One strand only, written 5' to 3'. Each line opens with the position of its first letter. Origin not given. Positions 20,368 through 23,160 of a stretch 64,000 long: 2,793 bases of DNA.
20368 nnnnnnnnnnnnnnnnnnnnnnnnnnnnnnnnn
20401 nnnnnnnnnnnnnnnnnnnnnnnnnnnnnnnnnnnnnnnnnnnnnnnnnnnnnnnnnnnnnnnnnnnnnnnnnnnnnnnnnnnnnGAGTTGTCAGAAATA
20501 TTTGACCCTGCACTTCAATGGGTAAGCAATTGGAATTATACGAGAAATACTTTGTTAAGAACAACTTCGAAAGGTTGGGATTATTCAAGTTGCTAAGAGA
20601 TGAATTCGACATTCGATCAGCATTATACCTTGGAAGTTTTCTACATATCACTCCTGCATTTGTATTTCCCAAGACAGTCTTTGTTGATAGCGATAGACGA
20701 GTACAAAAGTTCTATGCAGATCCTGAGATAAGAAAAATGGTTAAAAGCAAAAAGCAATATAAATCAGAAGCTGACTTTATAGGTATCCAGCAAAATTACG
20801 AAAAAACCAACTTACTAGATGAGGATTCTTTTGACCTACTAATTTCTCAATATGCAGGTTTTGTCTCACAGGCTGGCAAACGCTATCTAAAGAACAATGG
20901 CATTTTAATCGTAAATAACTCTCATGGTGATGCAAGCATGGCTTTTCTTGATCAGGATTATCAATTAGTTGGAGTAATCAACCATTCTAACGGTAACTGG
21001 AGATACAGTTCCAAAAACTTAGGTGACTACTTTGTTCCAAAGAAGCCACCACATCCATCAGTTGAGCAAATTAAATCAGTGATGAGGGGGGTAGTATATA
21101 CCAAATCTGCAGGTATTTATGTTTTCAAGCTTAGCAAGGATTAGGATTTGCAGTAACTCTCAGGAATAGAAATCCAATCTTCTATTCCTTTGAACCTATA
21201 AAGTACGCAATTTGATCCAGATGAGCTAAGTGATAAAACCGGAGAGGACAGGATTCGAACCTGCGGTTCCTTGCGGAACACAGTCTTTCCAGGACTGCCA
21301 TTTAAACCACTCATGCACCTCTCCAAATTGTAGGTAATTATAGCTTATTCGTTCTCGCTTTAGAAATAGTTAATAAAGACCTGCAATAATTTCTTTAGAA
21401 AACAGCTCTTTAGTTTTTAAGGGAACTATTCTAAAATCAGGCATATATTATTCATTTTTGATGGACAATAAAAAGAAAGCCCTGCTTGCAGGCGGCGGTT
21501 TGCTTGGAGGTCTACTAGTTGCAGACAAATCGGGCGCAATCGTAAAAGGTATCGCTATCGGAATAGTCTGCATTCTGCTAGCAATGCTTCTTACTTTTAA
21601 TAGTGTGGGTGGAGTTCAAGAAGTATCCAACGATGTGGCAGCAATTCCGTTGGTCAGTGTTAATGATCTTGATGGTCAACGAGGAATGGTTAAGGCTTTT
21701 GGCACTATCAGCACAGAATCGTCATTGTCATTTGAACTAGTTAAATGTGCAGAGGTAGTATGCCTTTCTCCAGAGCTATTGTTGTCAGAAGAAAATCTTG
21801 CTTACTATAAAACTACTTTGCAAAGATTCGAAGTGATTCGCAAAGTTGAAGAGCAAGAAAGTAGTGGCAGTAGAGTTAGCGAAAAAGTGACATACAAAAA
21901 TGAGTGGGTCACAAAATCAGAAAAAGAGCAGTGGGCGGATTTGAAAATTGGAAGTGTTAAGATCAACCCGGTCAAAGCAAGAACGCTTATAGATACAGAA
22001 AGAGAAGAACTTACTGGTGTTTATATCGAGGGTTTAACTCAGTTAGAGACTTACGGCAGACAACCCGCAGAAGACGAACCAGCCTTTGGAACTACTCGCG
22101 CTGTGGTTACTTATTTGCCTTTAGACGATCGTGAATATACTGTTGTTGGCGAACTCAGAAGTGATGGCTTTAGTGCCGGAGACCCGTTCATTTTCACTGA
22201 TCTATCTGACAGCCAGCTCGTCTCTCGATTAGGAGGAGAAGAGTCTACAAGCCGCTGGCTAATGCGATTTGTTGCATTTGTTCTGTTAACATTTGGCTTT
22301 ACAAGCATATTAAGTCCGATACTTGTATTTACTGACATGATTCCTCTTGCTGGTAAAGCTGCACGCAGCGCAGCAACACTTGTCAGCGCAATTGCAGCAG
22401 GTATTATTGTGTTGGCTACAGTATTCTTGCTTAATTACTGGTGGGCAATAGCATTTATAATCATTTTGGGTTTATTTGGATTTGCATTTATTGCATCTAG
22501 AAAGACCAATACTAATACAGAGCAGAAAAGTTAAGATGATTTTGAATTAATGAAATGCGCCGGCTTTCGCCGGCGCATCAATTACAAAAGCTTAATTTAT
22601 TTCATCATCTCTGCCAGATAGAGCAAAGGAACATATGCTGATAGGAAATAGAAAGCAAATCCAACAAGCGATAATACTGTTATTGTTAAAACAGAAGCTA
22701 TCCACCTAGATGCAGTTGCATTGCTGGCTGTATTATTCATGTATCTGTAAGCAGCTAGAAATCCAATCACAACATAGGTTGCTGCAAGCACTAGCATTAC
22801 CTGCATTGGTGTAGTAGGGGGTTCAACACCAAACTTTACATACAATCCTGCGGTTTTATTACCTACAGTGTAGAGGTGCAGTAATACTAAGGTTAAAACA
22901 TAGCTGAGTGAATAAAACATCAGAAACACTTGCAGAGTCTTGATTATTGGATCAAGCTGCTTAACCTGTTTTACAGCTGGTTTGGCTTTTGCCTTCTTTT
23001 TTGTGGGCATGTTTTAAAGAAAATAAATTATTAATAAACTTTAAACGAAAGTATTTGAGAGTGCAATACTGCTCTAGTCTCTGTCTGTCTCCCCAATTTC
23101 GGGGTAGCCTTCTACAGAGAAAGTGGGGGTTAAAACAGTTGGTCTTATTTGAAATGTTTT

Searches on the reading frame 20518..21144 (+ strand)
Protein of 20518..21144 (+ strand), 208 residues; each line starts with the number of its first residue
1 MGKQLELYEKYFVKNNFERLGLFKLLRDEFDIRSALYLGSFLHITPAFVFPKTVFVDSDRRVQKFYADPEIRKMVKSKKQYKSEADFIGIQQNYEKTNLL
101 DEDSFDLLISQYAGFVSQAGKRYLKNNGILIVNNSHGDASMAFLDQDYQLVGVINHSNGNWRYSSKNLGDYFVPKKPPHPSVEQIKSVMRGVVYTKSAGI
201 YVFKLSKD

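Call 3: search_protein_families(library=pfam, proteins=[window:20518-21144:+], max_evalue=0.01)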
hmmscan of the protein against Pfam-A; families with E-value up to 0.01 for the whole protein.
window:20518-21144:+ (208 aa): 0 families

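Call 30: search_protein_families(library=ncbifam, proteins=[window:20518-21144:+], max_evalue=1)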
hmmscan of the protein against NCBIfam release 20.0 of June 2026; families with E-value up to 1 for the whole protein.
window:20518-21144:+ (208 aa): 0 families

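Call 31: search_protein_families(library=pfam, proteins=[window:20518-21144:+], max_evalue=10)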
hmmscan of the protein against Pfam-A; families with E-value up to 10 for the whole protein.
window:20518-21144:+ (208 aa): 1 family
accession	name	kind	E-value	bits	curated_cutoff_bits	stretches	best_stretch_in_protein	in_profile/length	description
PF17959.7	EF-hand_14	-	0.19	12.5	23.7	1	67-121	34-84/90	EF-hand domain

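Call 32: find_related_loci(query=window:20518-21141:+, collection=metagenome_contigs, flank=6000)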
Query window:20518-21141:+ (208 aa) in metagenome_contigs; peptide patterns used: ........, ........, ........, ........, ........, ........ (x = any residue, [..] = any of these).
168 stretches matched a pattern, but none encodes a relative of the query by tblastn (E <= 1e-3).
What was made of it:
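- Tried and rejected: A metagenome scan for close relatives of the 208-aa protein returned nothing (call 32).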

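Call 33: find_homologous_proteins(query=window:20518-21141:+, max_evalue=0.001)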
Query window:20518-21141:+ (208 aa): 914 proteins with E <= 0.001 among 957 candidates; the best 120 are listed.
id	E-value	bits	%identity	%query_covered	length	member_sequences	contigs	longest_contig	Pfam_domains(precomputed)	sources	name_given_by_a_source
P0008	8.8e-134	461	100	100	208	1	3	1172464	-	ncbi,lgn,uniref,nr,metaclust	ncbi:MAG: hypothetical protein QY330_00230 [Candidatus Dojkabacteria bacterium]|uniref:Methyltransfe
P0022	1.1e-85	304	65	99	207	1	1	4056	-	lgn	-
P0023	2.1e-81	290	62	98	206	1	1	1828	-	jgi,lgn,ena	-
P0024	2.5e-78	280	61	98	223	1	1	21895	-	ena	-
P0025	1.7e-77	278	63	96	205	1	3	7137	-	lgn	-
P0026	1.9e-76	274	59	98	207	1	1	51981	-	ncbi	-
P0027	1.6e-75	271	60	98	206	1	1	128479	-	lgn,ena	-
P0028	3.5e-75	270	60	98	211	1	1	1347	-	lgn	-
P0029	1.7e-73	265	55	99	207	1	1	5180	-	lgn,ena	-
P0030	1.9e-72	261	56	98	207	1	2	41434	-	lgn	-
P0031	4.3e-72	260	58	98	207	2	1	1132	-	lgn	-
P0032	1.2e-71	259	55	98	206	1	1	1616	-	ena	-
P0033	3.7e-71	257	59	94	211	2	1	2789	-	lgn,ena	-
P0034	2.4e-70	254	54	98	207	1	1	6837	-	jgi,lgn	-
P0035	2.5e-70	254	57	98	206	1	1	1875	-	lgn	-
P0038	4.8e-69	250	57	100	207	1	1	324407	-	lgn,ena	-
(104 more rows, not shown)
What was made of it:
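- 20518..21144 (+): Downstream neighbour, 32 bp after the HeR stop codon: a 208-aa protein with a class I SAM-methyltransferase-like fold, from a large uncharacterised family. It is possibly co-transcribed, but it is not an HeR-linked gene elsewhere. 914 homologues found (call 33).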

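Call 34: find_encoding_contigs(protein=P0024, flank=5000, max_places=2)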
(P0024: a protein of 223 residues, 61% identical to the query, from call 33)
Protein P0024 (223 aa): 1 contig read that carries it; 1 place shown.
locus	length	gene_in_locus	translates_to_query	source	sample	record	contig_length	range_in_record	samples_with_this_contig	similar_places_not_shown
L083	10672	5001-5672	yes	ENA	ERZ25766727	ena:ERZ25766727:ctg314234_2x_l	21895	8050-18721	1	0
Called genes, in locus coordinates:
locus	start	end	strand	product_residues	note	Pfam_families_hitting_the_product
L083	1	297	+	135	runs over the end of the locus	PF00072:Response_reg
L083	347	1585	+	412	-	PF08309:LVIVD (faint)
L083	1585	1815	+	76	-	-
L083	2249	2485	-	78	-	PF02604:PhdYeFM_antitox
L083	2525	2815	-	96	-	-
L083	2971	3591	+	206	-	-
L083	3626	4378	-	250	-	PF02371:Transposase_20 (weak)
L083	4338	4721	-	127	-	PF01548:DEDD_Tnp_IS110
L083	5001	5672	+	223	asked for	-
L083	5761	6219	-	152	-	-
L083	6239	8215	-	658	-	PF03235:GmrSD_N, PF07510:GmrSD_C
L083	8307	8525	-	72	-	-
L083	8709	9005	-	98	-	-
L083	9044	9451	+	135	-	-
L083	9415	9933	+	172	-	PF26305:CD_NTase_C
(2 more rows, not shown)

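Call 35: find_encoding_contigs(protein=P0026, flank=5000, max_places=2)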
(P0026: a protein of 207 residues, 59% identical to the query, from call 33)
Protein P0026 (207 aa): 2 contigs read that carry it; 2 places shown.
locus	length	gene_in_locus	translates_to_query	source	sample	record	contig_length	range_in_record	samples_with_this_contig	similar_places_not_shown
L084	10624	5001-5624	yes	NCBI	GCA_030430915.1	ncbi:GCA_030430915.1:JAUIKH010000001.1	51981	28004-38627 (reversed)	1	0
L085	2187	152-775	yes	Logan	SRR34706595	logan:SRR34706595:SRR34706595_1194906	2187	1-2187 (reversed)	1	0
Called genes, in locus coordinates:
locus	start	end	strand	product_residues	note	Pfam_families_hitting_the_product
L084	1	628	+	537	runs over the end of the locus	-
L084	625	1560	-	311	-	PF13102:Phage_int_SAM_5, PF02899:Phage_int_SAM_1, PF13495:Phage_int_SAM_4 (faint), PF00589:Phage_integrase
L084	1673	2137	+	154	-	PF00334:NDK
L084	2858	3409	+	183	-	PF03703:bPH_2 (faint)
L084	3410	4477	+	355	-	PF13623:SurA_N_2 (weak), PF13624:SurA_N_3, PF13145:Rotamase_2 (weak), PF00639:Rotamase, PF13616:Rotamase_3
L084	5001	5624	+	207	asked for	-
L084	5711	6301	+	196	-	PF01928:CYTH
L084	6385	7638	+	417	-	-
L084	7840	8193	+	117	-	-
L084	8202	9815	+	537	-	-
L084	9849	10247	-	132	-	PF22811:Zn_ribbon_NrdR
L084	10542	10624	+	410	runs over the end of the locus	PF01702:TGT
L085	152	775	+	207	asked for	-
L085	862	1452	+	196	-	PF01928:CYTH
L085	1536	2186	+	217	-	?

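Call 36: find_encoding_contigs(protein=P0027, flank=5000, max_places=2)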
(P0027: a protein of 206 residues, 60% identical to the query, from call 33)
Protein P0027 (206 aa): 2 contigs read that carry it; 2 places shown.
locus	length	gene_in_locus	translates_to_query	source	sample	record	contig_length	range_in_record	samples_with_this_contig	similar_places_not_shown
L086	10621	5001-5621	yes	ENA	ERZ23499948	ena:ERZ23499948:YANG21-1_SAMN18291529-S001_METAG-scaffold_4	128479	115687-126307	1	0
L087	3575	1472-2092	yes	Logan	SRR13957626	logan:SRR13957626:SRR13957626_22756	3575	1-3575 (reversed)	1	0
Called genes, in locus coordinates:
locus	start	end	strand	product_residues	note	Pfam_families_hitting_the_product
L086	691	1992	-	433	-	PF01938:TRAM, PF03602:Cons_hypoth95 (faint), PF05958:tRNA_U5-meth_tr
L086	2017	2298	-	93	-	-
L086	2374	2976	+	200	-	PF00081:Sod_Fe_N, PF02777:Sod_Fe_C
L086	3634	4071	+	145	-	-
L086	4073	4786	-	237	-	-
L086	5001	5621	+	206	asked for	-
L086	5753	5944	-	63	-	-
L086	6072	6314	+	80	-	PF14242:DUF4342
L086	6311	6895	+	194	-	PF13328:HD_4, PF01966:HD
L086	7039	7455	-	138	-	PF00011:HSP20, PF17886:ArsA_HSP20 (weak)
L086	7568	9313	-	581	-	PF14262:Cthe_2159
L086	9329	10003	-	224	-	PF16316:DUF4956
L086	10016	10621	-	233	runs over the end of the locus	PF09359:VTC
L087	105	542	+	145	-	-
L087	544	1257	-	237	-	-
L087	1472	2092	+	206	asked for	-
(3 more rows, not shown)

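Call 37: find_encoding_contigs(protein=P0038, flank=5000, max_places=2)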
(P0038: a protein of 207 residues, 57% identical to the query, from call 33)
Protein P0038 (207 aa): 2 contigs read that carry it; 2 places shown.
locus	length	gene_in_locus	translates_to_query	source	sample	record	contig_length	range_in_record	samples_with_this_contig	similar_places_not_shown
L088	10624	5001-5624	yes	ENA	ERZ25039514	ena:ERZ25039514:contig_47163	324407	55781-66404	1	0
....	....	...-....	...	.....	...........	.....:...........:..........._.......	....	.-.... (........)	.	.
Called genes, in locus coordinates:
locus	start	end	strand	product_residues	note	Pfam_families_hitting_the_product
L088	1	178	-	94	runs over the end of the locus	-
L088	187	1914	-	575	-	PF03485:Arg_tRNA_synt_N, PF00750:tRNA-synt_1d, PF05746:DALR_1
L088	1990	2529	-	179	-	-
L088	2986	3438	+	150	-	PF01475:FUR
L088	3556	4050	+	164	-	PF01242:PTPS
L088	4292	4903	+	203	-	PF09335:VTT_dom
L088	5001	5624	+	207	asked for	-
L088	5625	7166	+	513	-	PF00128:Alpha-amylase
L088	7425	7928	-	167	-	PF00581:Rhodanese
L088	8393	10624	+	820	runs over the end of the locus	-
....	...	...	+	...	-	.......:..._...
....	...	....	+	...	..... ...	-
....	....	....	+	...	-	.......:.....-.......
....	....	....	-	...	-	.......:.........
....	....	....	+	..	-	-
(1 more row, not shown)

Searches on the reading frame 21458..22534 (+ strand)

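Call 3: search_protein_families(library=pfam, proteins=[window:21458-22534:+], max_evalue=0.01)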
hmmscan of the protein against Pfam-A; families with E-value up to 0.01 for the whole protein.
window:21458-22534:+ (358 aa): 1 family
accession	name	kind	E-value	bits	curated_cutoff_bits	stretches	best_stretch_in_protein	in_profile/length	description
PF07787.17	TMEM43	-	8.8e-09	35.5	23.3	1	223-325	134-244/250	Transmembrane protein 43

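Call 30: search_protein_families(library=ncbifam, proteins=[window:21458-22534:+], max_evalue=1)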
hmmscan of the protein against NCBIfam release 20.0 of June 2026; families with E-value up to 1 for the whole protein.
window:21458-22534:+ (358 aa): 2 families
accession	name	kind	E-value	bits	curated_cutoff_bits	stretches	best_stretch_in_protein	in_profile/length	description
NF010462.0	PRK13887.1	subfamily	0.0045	16.2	332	1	24-78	44-98/250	conjugal transfer protein TrbF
TIGR02907.1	spore_VI_D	equivalog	0.068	12.7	169.85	1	125-167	262-304/344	stage VI sporulation protein D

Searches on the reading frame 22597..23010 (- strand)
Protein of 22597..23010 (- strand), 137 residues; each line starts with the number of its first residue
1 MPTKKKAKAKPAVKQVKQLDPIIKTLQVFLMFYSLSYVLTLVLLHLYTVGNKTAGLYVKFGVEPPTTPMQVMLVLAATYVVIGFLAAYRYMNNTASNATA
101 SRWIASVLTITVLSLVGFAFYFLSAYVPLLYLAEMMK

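Call 3: search_protein_families(library=pfam, proteins=[window:22597-23010:-], max_evalue=0.01)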
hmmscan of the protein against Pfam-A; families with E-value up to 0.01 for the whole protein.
window:22597-23010:- (137 aa): 1 family
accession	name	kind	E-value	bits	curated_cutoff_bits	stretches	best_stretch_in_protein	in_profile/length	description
PF10060.15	DUF2298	-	0.0018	17.7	27.8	1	14-134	316-432/488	Uncharacterized membrane protein (DUF2298)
